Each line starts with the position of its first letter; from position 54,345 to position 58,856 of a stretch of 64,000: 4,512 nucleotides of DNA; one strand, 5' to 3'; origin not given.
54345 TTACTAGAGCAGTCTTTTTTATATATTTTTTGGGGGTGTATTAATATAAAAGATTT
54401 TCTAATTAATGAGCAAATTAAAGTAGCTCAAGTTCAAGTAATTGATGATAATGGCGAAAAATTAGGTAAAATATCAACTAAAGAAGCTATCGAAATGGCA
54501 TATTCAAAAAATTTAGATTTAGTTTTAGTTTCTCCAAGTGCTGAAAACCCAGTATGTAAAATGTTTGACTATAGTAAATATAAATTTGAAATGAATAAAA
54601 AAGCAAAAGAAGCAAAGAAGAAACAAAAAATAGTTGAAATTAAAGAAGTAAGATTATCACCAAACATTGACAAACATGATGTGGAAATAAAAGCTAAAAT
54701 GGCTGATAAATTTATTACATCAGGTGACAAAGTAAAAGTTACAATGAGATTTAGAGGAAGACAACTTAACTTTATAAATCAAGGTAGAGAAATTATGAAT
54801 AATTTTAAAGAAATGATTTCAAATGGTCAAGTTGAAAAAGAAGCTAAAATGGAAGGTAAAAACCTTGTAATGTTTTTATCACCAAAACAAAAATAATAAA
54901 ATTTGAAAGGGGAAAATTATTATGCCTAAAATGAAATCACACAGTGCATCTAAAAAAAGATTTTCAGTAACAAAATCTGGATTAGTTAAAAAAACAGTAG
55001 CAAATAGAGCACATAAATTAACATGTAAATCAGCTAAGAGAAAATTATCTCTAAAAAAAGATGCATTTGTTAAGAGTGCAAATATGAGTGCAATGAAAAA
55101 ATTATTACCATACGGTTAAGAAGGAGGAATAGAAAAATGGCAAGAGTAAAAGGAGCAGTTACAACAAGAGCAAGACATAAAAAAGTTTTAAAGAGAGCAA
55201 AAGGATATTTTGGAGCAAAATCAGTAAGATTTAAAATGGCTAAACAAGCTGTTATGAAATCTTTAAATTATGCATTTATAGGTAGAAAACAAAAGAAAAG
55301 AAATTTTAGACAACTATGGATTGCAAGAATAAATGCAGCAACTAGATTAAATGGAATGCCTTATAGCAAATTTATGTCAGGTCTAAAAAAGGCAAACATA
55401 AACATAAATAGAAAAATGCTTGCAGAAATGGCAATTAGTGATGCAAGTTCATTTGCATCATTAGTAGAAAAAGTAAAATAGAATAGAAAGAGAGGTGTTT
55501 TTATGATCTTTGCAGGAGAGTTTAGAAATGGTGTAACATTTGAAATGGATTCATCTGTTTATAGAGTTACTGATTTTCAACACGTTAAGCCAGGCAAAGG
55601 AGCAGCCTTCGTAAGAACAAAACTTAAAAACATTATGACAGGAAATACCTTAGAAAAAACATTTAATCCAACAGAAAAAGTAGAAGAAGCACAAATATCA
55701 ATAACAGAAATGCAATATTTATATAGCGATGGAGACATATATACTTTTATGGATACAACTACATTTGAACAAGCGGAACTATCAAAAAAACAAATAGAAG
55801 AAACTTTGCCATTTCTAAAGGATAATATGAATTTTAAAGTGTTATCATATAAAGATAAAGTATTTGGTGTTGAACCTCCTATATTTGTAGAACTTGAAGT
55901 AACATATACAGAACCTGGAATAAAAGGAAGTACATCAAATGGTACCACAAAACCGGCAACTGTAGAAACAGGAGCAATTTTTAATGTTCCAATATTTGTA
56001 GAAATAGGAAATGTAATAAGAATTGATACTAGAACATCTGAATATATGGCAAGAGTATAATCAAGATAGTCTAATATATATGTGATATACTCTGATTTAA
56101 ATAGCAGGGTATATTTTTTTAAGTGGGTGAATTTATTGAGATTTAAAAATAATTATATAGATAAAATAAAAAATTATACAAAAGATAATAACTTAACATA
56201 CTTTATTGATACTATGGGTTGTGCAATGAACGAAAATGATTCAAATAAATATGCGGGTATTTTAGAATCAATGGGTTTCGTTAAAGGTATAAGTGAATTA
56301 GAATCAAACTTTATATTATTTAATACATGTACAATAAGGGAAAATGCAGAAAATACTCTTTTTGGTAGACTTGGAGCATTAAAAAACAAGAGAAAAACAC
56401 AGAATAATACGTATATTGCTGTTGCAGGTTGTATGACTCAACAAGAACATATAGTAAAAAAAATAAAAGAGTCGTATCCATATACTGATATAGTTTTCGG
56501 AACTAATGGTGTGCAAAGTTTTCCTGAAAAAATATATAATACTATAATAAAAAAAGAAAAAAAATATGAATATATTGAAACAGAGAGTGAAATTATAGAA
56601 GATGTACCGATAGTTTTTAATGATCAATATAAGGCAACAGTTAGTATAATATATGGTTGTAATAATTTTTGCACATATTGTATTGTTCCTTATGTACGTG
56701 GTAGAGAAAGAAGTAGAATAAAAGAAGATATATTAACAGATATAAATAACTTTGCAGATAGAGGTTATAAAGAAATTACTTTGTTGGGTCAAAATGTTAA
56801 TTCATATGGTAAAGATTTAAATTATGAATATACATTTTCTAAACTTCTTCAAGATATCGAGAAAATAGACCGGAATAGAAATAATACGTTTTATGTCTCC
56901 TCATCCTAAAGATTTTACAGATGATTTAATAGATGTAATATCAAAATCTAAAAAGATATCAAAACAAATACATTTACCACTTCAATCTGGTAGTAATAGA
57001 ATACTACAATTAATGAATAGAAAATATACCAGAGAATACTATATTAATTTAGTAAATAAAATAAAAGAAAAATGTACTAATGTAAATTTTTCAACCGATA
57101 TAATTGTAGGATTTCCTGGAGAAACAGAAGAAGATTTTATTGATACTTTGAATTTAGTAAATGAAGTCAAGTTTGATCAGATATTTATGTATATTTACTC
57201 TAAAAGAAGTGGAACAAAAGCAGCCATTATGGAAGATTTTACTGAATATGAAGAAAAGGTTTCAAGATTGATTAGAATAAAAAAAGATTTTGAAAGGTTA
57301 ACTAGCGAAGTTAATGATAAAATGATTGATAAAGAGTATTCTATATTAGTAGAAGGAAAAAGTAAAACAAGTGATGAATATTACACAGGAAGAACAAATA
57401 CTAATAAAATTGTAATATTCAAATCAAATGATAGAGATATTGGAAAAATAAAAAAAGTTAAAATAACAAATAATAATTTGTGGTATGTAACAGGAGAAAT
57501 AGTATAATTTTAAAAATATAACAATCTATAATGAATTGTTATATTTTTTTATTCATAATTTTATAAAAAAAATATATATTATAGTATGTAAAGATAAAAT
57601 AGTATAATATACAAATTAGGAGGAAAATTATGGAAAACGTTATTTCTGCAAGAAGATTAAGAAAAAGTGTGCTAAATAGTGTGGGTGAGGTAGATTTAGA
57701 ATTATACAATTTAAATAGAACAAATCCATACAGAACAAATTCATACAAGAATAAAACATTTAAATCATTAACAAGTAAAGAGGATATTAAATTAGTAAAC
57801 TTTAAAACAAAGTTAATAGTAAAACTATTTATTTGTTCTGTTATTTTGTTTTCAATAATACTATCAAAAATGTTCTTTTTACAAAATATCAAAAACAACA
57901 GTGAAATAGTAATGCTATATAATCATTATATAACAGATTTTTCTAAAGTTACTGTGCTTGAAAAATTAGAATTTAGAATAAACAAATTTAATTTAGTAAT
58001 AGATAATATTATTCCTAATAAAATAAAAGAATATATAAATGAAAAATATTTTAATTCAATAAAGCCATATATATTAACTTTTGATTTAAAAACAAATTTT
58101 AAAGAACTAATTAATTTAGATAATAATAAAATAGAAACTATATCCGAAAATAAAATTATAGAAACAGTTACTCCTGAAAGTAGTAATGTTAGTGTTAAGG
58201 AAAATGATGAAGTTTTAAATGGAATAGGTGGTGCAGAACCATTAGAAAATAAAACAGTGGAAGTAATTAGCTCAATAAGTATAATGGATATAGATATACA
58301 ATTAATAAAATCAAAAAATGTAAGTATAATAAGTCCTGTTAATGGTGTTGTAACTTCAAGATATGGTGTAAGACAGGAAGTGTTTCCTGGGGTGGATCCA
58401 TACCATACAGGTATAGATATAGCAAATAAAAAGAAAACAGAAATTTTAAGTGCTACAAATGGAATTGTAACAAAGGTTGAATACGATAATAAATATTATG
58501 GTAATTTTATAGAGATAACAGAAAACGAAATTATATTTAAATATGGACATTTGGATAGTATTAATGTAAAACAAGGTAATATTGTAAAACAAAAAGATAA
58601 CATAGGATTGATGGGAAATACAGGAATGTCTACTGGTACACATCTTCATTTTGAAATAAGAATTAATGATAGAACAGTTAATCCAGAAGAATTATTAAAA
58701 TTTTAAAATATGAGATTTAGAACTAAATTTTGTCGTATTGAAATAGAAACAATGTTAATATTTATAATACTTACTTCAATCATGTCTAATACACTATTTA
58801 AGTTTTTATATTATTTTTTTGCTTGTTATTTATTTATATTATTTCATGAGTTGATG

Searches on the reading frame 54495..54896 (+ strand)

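Call 103: search_protein_families(library=ncbifam, max_evalue=0.00001, proteins=[window:54495-54896:+])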
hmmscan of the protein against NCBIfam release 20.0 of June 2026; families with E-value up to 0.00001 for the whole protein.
window:54495-54896:+ (133 aa): 1 family
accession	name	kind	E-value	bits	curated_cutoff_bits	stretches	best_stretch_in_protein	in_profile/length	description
TIGR00168.2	infC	equivalog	2.8e-47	160.7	60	1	1-133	37-170/170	translation initiation factor IF-3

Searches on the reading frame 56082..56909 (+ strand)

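Call 103: search_protein_families(library=ncbifam, max_evalue=0.00001, proteins=[window:56082-56909:+])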
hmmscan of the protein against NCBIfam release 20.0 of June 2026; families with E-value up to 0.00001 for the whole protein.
window:56082-56909:+ (275 aa): 8 families
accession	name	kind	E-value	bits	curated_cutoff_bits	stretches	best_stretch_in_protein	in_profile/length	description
TIGR01574.1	miaB-methiolase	equivalog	4.2e-69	233.7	355.3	1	39-264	1-227/437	tRNA (N6-isopentenyl adenosine(37)-C2)-methylthiotransferase MiaB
TIGR00089.1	TIGR00089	subfamily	4.3e-63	213.6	251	1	39-264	1-220/429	MiaB/RimO family radical SAM methylthiotransferase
NF010916.0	PRK14336.1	equivalog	7.4e-46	156.7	606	1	39-263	3-204/418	tRNA (N6-isopentenyl adenosine(37)-C2)-methylthiotransferase MiaB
TIGR01579.1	MiaB-like-C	equivalog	4.1e-39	135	357.05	1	42-264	1-220/416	tRNA (N(6)-L-threonylcarbamoyladenosine(37)-C(2))-methylthiotransferase MtaB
TIGR01125.1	TIGR01125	equivalog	1.1e-33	117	356.95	1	43-264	5-219/432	30S ribosomal protein S12 methylthiotransferase RimO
TIGR01578.1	MiaB-like-B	hypoth_equivalog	5e-29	101.3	314.7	1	40-263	2-211/421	tRNA (N(6)-L-threonylcarbamoyladenosine(37)-C(2))-methylthiotransferase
TIGR04014.1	B12_SAM_MJ_0865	equivalog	4.8e-08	32.2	360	1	191-267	167-245/434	methyl-coenzyme M reductase glutamine C-methyltransferase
TIGR04013.1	B12_SAM_MJ_1487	hypoth_equivalog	1.4e-06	27.4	251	1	162-271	129-240/382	TIGR04013 family B12-binding domain/radical SAM domain-containing protein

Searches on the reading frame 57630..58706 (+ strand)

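Call 103: search_protein_families(library=ncbifam, max_evalue=0.00001, proteins=[window:57630-58706:+])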
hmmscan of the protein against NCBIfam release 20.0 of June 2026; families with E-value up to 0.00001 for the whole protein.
window:57630-58706:+ (358 aa): 12 families
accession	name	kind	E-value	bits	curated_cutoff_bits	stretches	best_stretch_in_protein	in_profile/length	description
NF052530.1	Heli_ShapePgp3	exception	4e-20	72.1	300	1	231-356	139-264/270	peptidoglycan metallopeptidase Pgp3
NF052336.1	PdgHdaseHSB100310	equivalog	9.3e-20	71.2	500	1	232-349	34-147/316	peptidoglycan hydrolase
NF053738.1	S2SprSpoIIQBc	equivalog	2e-19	70.2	250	1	259-356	122-223/232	stage II sporulation protein SpoIIQ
NF008652.0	PRK11649.1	equivalog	4.3e-19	68.5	341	1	258-352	312-406/439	murein DD-endopeptidase MepM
NF053824.1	PdgNdpepShyC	equivalog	1.7e-18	66.7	700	1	254-352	291-389/429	peptidoglycan DD-endopeptidase ShyC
NF052529.1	PG_M23_Pgp6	exception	1.5e-15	56.8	600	1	255-355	331-431/452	peptidoglycan metallopeptidase Pgp6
NF053825.1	PdgNdpepShyA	equivalog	2.7e-15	56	700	1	258-352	295-389/425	peptidoglycan DD-endopeptidase ShyA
NF040883.1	amid_act_ActS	equivalog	1.7e-13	50.4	375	1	256-355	133-232/242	amidase activator ActS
NF008123.1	PRK10871.1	equivalog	7.4e-13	48.6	311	1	251-354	257-360/365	murein hydrolase activator NlpD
NF050804.1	CellDivDipMCaul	equivalog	1.3e-11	44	900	1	221-345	495-615/634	cell division endopeptidase DipM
NF041208.1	celldiv_DipM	equivalog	8.9e-11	41.6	740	1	236-356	301-417/419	cell division endopeptidase DipM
NF008644.1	PRK11637.1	equivalog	3.7e-07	29.5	270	1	233-354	264-381/385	murein hydrolase activator EnvC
